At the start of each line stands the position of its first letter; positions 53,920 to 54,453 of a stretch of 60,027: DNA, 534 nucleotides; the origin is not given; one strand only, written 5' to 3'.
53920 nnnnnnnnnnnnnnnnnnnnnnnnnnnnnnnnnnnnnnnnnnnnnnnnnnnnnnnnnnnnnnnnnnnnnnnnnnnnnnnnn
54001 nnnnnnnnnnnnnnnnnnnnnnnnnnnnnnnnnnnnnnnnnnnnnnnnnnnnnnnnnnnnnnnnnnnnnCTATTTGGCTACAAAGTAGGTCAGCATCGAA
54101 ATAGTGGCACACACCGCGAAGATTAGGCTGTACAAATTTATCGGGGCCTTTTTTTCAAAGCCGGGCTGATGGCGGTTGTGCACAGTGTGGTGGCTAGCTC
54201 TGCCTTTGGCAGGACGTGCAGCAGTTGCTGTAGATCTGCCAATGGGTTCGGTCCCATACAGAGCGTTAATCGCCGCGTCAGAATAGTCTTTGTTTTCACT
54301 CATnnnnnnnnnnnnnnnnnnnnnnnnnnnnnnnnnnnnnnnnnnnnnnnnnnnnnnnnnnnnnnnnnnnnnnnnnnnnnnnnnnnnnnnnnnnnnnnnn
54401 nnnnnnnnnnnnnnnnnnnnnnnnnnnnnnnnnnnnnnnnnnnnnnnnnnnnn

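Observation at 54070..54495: Self-contained sigma54 output module: octamer array, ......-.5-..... promoter and a 77-aa tail-anchored microprotein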

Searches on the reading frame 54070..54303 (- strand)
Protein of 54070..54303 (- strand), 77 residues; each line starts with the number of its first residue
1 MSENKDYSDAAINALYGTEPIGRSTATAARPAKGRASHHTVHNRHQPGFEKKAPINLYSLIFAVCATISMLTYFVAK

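Call 7: search_protein_families(library=pfam, proteins=[window:54070-54303:-], max_evalue=0.01)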
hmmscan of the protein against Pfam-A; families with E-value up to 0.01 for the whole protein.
window:54070-54303:- (77 aa): 0 families

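Call 8: find_homologous_proteins(query=window:54073-54303:-, max_evalue=1)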
Query window:54073-54303:- (77 aa): 1 proteins with E <= 1 among 1 candidates.
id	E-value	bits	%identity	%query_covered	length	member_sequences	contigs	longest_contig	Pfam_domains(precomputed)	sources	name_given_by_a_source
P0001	1.4e-41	157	95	100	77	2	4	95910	-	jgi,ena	jgi:hypothetical protein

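Call 9: find_encoding_contigs(protein=P0001, flank=10000, max_places=10)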
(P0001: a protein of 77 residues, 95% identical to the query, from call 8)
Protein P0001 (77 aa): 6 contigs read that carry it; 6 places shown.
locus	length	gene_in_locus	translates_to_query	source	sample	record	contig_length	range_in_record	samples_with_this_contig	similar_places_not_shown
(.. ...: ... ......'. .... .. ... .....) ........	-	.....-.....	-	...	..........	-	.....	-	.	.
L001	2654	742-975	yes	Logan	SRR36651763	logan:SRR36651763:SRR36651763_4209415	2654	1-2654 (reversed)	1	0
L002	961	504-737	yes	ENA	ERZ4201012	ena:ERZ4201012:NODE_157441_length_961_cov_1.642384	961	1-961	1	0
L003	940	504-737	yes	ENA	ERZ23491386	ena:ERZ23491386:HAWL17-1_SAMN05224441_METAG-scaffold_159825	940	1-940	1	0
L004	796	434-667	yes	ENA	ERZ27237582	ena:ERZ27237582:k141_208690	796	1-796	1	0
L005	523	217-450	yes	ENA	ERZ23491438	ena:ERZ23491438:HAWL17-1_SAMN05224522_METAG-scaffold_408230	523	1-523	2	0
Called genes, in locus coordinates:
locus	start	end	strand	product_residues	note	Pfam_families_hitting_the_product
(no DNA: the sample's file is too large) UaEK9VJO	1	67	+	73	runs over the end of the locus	PF13602:ADH_zinc_N_2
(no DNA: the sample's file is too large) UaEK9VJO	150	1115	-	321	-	PF13593:SBF_like, PF01758:SBF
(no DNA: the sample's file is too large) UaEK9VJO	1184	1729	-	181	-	PF01047:MarR (weak), PF01325:Fe_dep_repress (weak), PF12802:MarR_2 (weak), PF13463:HTH_27 (weak), PF02742:Fe_dep_repr_C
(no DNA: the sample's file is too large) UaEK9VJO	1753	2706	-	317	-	PF03781:FGE-sulfatase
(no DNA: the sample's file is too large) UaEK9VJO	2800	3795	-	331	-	PF00044:Gp_dh_N, PF02800:Gp_dh_C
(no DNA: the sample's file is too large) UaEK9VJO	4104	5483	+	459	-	PF01546:Peptidase_M20, PF07687:M20_dimer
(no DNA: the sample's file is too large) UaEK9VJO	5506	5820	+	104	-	-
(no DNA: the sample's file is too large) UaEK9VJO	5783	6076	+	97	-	PF02518:HATPase_c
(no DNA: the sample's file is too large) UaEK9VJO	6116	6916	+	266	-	PF05721:PhyH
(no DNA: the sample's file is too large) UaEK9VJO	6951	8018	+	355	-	PF02615:Ldh_2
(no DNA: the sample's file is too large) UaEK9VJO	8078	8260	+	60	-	PF00072:Response_reg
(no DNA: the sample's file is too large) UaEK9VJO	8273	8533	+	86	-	PF00072:Response_reg (weak)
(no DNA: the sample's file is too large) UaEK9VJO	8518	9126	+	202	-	PF00158:Sigma54_activat, PF14532:Sigma54_activ_2 (weak)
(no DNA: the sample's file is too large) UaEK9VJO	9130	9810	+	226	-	PF00158:Sigma54_activat, PF25601:AAA_lid_14, PF02954:HTH_8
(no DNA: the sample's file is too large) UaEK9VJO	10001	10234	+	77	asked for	-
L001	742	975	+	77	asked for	-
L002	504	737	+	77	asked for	-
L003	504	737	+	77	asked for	-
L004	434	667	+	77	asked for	-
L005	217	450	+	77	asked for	-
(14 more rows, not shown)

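Call 10: find_encoding_contigs(protein=window:54073-54303:-, flank=10000, max_places=10)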
Protein window:54073-54303:- (77 aa): 5 contigs read that carry it; 5 places shown.
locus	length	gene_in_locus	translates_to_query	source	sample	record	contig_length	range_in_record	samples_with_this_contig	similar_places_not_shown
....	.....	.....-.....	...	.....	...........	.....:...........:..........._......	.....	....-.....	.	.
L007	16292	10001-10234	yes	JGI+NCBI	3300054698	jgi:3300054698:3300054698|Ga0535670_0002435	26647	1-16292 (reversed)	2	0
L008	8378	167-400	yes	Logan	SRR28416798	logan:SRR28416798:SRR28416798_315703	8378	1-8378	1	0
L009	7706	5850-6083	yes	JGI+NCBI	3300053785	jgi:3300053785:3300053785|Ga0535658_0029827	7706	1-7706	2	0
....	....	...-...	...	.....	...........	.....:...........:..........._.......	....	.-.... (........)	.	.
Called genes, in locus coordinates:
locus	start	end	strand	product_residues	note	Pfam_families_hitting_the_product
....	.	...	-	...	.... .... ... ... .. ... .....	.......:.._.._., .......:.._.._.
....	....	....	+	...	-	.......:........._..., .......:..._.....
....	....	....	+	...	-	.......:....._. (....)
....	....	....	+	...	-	-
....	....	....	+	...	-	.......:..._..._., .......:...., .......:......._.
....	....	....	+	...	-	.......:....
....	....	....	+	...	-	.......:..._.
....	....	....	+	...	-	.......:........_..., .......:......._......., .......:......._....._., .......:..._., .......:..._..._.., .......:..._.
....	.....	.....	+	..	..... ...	-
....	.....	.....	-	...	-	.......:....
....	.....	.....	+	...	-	-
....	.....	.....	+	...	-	-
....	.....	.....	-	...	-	-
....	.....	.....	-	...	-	-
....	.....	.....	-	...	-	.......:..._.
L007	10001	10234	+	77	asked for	-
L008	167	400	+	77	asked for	-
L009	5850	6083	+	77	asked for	-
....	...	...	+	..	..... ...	-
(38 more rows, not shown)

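Call 28: search_protein_representatives(protein=window:54073-54303:-)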
Query: 77 residues. Proteins with E-value up to 0.001 (for the whole library): 2; up to 1e-10: 1; up to 1e-30: 1. The best 2 are listed.
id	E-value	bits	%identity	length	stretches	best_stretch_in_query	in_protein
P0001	4.6e-42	156.7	95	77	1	1-77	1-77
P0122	7.0e-07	45.4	42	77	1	2-75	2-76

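Call 42: search_protein_families(library=ncbifam, proteins=[window:54073-54303:-], max_evalue=0.01)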
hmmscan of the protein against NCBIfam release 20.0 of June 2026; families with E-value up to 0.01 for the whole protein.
window:54073-54303:- (77 aa): 1 family
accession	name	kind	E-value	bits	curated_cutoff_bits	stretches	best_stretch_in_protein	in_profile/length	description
NF003632.0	PRK05270.2-1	equivalog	0.008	14.7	865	1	3-70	28-95/515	UDP-glucose--hexose-1-phosphate uridylyltransferase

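Call 54: predict_structure(alignment_id=A4)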
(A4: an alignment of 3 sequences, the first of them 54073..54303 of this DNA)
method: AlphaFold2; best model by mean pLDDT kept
length: 77 residues; sequences in the alignment: 3
mean_pLDDT: 62.6   pTM: 0.26
mean pLDDT of the five models: 62.6, 62.5, 62.3, 58.3, 57.1
residues with pLDDT >= 90: 5; 70-90: 14; 50-70: 44; < 50: 14
segments of 3 or more residues with pLDDT < 50: 21-26, 28-32
pLDDT, mean of each block of 10 residues (from residue 1): 56 59 46 52 57 72 90 73
secondary structure, 60 per line:
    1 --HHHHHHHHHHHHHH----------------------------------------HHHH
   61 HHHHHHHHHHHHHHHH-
elements in order: H3-16 H57-76

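Call 77: find_homologous_proteins(query=A6, max_evalue=10)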
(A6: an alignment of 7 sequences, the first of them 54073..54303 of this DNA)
Query A6 (7 sequences) (77 aa, profile of the alignment): 7 proteins with E <= 10 among 527 candidates.
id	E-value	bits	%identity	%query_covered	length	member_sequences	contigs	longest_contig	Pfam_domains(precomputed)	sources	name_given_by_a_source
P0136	1.4e-38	149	56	100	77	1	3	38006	-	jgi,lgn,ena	-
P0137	8.2e-38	147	58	100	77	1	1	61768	-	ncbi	-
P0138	7.5e-37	144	55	100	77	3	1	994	-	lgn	-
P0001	1.0e-36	143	95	100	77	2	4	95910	-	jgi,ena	jgi:hypothetical protein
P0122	9.8e-34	134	41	99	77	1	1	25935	-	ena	-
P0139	3.8e-33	132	56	100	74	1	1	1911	-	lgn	-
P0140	1.8e-31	126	31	95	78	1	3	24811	-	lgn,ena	-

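Call 79: search_solved_structures(query=A6, max_evalue=1)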
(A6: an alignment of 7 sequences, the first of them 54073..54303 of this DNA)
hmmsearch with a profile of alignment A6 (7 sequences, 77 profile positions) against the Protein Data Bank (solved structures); distinct sequences matched with E-value up to 1: 0.

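Call 80: search_protein_families(library=pfam, alignment_id=A6, max_evalue=1)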
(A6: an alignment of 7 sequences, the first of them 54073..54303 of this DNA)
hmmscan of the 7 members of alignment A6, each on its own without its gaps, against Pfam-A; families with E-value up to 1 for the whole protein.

A. member 1, window:54073-54303:- (77 aa): 0 families

B. families by the number of members that match (of 7 scanned): 0 families

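Call 81: search_protein_families(library=padloc, alignment_id=A6, max_evalue=0.1)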
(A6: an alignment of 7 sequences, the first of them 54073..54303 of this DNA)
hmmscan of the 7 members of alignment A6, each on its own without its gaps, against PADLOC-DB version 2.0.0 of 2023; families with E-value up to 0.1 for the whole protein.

A. member 1, window:54073-54303:- (77 aa): 0 families

B. families by the number of members that match (of 7 scanned): 0 families

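Call 82: find_encoding_contigs(protein=P0139, flank=2000, max_places=1)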
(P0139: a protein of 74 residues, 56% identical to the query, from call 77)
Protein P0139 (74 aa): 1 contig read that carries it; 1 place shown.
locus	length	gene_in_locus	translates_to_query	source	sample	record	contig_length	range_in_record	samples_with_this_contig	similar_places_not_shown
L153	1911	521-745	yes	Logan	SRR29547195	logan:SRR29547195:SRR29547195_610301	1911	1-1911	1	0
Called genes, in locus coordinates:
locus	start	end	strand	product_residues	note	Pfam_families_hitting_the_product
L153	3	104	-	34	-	?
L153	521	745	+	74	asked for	-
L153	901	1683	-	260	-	PF05721:PhyH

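Call 83: find_encoding_contigs(protein=P0138, flank=2000, max_places=1)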
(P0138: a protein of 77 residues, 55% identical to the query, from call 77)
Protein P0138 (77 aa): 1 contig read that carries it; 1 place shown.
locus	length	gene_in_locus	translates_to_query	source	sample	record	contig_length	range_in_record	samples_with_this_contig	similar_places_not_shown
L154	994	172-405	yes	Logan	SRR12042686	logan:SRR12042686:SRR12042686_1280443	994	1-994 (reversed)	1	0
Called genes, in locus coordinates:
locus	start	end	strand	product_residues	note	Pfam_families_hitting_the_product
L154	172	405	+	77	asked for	-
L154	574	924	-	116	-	-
